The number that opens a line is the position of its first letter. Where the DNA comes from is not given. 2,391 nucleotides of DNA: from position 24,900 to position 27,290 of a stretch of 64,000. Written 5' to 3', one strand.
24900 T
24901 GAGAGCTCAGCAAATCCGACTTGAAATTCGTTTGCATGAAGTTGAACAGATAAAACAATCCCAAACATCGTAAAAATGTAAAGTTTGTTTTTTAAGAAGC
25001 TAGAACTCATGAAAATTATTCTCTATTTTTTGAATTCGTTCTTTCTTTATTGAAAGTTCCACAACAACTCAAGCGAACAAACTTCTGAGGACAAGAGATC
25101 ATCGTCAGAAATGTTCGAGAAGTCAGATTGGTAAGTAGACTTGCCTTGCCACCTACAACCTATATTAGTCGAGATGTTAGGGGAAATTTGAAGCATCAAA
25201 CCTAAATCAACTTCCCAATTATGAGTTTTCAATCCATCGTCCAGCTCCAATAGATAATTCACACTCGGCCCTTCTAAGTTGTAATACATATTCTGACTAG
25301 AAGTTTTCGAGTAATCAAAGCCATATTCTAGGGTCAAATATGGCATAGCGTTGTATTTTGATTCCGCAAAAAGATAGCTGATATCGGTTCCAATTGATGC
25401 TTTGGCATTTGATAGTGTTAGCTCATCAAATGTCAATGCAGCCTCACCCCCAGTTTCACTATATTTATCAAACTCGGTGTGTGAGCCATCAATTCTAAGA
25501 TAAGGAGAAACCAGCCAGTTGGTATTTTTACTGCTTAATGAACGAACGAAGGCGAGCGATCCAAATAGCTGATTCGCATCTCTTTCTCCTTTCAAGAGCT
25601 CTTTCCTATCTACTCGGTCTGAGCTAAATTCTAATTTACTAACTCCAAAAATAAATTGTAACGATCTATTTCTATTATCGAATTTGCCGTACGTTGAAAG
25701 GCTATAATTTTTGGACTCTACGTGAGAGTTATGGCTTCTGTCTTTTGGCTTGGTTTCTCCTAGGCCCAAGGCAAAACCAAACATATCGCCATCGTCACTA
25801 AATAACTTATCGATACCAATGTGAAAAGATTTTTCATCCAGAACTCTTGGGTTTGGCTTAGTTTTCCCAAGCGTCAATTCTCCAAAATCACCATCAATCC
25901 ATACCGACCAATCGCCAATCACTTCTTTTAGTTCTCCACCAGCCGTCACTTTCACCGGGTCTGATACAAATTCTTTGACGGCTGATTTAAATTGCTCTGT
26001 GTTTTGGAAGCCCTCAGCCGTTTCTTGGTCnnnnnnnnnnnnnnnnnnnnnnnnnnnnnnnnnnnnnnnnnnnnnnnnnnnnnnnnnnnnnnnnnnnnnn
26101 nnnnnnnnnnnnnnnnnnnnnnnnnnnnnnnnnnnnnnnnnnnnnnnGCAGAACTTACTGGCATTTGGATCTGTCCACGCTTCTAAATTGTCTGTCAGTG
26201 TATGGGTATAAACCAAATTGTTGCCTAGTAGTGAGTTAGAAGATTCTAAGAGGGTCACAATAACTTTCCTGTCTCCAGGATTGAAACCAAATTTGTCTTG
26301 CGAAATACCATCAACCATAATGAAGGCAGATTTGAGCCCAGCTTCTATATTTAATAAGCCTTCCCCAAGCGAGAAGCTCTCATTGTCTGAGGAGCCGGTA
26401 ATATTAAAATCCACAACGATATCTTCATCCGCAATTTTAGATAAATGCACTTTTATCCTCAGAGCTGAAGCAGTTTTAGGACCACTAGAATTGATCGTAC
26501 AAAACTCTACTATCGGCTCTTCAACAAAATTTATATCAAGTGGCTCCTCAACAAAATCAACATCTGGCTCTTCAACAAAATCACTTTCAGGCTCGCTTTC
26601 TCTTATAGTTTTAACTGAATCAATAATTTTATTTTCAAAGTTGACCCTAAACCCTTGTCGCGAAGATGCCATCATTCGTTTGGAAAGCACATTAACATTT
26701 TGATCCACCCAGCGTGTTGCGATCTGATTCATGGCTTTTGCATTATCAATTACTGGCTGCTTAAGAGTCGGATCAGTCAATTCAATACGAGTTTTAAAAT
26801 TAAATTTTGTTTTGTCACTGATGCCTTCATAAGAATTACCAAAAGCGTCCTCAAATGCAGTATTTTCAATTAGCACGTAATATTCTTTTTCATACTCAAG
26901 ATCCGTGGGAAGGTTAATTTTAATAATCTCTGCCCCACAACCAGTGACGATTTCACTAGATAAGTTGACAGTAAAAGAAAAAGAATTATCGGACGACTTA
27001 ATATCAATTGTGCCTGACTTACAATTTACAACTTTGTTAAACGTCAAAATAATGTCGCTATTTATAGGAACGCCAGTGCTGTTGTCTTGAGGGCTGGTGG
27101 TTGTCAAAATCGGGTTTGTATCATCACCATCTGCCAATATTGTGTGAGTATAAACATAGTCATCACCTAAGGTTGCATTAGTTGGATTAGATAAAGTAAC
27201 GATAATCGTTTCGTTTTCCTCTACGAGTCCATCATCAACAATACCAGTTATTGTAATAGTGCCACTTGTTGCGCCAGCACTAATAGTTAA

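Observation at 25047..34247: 3066-aa Calx-beta repeat protein that appears to be exported as a classical (type Va) autotransporter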

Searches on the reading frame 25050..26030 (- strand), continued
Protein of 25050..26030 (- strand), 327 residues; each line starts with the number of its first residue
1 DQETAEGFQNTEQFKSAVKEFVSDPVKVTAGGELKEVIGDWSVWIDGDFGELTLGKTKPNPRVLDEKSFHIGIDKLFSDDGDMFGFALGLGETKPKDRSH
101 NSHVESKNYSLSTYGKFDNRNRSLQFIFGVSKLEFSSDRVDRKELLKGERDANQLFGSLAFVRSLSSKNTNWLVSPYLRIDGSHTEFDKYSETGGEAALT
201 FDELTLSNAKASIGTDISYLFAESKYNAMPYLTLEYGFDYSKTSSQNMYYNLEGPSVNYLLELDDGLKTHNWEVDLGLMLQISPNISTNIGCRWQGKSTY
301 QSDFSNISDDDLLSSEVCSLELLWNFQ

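Call 59: list_cluster_members(proteins=[P0220, P0221, P0222, P0223, P0224, P0225, P0226, P0227, P0235, P0257])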
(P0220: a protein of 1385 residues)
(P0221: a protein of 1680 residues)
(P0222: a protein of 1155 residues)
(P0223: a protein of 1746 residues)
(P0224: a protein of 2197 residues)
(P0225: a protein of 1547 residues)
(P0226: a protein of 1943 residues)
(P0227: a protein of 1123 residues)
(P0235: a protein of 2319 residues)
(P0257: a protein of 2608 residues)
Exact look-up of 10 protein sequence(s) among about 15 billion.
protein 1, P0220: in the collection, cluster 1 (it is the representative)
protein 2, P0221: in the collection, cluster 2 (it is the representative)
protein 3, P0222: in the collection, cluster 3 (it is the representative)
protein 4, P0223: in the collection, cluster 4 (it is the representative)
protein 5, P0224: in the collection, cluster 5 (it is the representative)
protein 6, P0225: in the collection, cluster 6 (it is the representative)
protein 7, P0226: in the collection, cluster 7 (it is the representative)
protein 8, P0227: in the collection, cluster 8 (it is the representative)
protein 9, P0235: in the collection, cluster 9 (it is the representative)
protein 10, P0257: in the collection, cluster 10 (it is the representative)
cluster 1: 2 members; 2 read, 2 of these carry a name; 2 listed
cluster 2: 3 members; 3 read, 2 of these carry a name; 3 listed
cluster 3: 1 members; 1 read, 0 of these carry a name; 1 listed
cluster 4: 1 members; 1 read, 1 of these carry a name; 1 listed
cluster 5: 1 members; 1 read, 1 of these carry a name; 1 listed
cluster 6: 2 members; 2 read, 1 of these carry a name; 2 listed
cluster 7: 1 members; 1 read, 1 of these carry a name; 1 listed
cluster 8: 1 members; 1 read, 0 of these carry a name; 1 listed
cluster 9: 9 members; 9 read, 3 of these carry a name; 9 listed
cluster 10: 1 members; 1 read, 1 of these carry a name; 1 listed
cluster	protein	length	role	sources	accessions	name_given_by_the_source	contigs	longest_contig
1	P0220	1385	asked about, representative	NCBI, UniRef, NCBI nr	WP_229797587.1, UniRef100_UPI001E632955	putative Ig domain-containing protein [Jeongeupia chitinilytica] | putative Ig domain-containing protein n=1 Tax=Jeongeupia chitinilytica TaxID=1041641 ...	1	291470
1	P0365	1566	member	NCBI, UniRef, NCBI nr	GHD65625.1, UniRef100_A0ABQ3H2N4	hemagglutinin [Jeongeupia chitinilytica] | Hemagglutinin n=1 Tax=Jeongeupia chitinilytica TaxID=1041641 RepID=A0ABQ3H2N4_9NEIS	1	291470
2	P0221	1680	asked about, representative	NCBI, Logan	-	-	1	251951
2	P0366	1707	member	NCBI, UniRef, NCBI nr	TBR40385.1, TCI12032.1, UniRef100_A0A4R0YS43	autotransporter domain-containing protein [Dyella terrae] | Autotransporter domain-containing protein n=2 Tax=Dyella TaxID=231454 ...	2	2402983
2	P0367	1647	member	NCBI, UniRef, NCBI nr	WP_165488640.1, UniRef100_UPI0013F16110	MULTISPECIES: IPT/TIG domain-containing protein [Dyella] | IPT/TIG domain-containing protein n=1 Tax=Dyella TaxID=231454 RepID=UPI0013F16110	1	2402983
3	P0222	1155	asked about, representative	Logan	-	-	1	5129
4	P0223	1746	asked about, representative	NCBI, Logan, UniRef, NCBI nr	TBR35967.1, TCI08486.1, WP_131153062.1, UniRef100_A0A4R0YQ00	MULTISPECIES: putative Ig domain-containing protein [Dyella] | Autotransporter domain-containing protein n=2 Tax=Dyella TaxID=231454 ...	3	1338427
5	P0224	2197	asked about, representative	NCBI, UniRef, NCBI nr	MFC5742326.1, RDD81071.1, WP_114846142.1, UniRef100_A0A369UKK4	Ig-like domain-containing protein [Dyella tabacisoli] | Tandem-95 repeat protein n=1 Tax=Dyella tabacisoli TaxID=2282381 RepID=A0A369UKK4_9GAMM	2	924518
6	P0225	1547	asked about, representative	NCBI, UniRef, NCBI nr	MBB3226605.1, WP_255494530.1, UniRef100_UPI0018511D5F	outer membrane autotransporter protein [Luteibacter sp. Sphag1AF] | putative Ig domain-containing protein n=1 Tax=Luteibacter sp. Sphag1AF TaxID=2587031 ... | putative Ig domain-containing protein [Luteibacter sp. Sphag1AF]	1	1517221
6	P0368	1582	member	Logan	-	-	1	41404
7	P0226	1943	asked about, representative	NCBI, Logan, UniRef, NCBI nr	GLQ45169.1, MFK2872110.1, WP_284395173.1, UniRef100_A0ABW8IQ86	hemagglutinin [Dyella lipolytica] | Ig domain-containing protein n=1 Tax=Dyella lipolytica TaxID=1867835 ... | putative Ig domain-containing protein [Dyella lipolytica]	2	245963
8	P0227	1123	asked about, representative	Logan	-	-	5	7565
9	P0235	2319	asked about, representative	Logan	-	-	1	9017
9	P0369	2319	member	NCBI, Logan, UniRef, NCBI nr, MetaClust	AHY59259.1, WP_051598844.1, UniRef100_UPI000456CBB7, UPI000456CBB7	putative Ig domain-containing protein [Stenotrophomonas rhizophila] | putative Ig domain-containing protein n=1 Tax=Stenotrophomonas rhizophila TaxID=216778 ... | status=active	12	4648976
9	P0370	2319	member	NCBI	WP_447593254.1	putative Ig domain-containing protein [Stenotrophomonas rhizophila]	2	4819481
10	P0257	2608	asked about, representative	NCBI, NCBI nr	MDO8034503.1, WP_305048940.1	putative Ig domain-containing protein [Janthinobacterium sp. SUN128]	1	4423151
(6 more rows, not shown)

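Call 72: search_protein_families(library=pfam, alignment_id=A7, max_evalue=0.0001)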
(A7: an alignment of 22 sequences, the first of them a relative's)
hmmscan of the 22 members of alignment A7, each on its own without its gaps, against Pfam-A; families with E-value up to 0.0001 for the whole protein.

A. member 1, P0321 (2958 aa): 7 families
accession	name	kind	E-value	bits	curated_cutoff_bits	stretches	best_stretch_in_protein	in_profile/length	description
PF05345.18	He_PIG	-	9.1e-225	728.5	24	21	310-394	2-95/96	Putative Ig domain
PF03797.25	Autotransporter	-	7.1e-50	170.6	26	1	2685-2936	1-254/255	Autotransporter beta-domain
PF17963.7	Big_9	-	9.4e-39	132.6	23.6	3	2316-2398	3-89/89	Bacterial Ig domain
PF13573.12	SprB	-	4e-21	74.8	28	0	330-348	18-36/37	SprB repeat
PF07495.19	Y_Y_Y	-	4.1e-13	49.5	26.6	0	543-579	29-63/65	Y_Y_Y domain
PF24908.1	Ig_SIBA-E_2nd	-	5.5e-12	46.3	27.8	0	796-835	35-76/117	Integrin beta-like protein A-E, second Ig-like domain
PF13505.12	OMP_b-brl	-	2.5e-05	25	28.7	1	2683-2864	20-175/175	Outer membrane protein beta-barrel domain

B. families by the number of members that match (of 22 scanned): 26 families (the first 25 are shown)
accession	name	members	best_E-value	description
PF05345.18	He_PIG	21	3.4e-258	Putative Ig domain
PF17963.7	Big_9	21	1.5e-51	Bacterial Ig domain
PF03797.25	Autotransporter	20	1.2e-55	Autotransporter beta-domain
PF17892.7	Cadherin_5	12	1.2e-12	Cadherin-like domain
PF13573.12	SprB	9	4e-21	SprB repeat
PF24908.1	Ig_SIBA-E_2nd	9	2.7e-17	Integrin beta-like protein A-E, second Ig-like domain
PF07495.19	Y_Y_Y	9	4.1e-13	Y_Y_Y domain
PF01833.30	TIG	7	1.5e-264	IPT/TIG domain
PF03160.20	Calx-beta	5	2.2e-40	Calx-beta domain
PF22352.2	K319L-like_PKD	5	3.3e-18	K319L-like, PKD domain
PF00041.27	fn3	3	5.7e-52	Fibronectin type III domain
PF25059.1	FN3_DSCAM-DSCAML_C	2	1.4e-15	DSCAM/DSCAML C-terminal Fn3-like domain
PF13505.12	OMP_b-brl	2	1.3e-09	Outer membrane protein beta-barrel domain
PF16640.11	Big_3_5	2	3.8e-08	Bacterial Ig-like domain (group 3)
PF24547.1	DUF7601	2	2.5e-06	Domain of unknown function (DUF7601)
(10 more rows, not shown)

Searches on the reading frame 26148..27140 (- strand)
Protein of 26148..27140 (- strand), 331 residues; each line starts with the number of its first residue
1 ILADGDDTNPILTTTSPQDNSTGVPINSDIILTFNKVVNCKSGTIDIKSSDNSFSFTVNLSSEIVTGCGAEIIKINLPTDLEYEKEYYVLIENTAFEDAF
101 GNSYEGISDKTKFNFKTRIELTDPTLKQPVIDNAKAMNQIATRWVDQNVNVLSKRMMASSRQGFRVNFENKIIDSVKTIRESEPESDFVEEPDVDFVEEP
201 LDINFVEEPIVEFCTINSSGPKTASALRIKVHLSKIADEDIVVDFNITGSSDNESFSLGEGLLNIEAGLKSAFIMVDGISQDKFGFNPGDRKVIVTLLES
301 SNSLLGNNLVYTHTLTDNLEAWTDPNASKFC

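Call 6: search_protein_families(library=pfam, proteins=[window:26148-27140:-], max_evalue=1)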
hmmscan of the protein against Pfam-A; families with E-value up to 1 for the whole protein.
window:26148-27140:- (331 aa): 2 families
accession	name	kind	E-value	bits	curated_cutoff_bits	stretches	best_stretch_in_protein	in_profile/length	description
PF13205.12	Big_5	-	2.3e-12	48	23.6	1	6-117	1-105/105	Bacterial Ig-like domain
PF18218.6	Spa1_C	-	0.081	13.8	26.4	1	79-148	7-75/99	Lantibiotic immunity protein Spa1 C-terminal domain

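Call 7: search_protein_families(library=ncbifam, proteins=[window:26148-27140:-], max_evalue=1)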
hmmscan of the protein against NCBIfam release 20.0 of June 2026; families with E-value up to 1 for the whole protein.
window:26148-27140:- (331 aa): 0 families
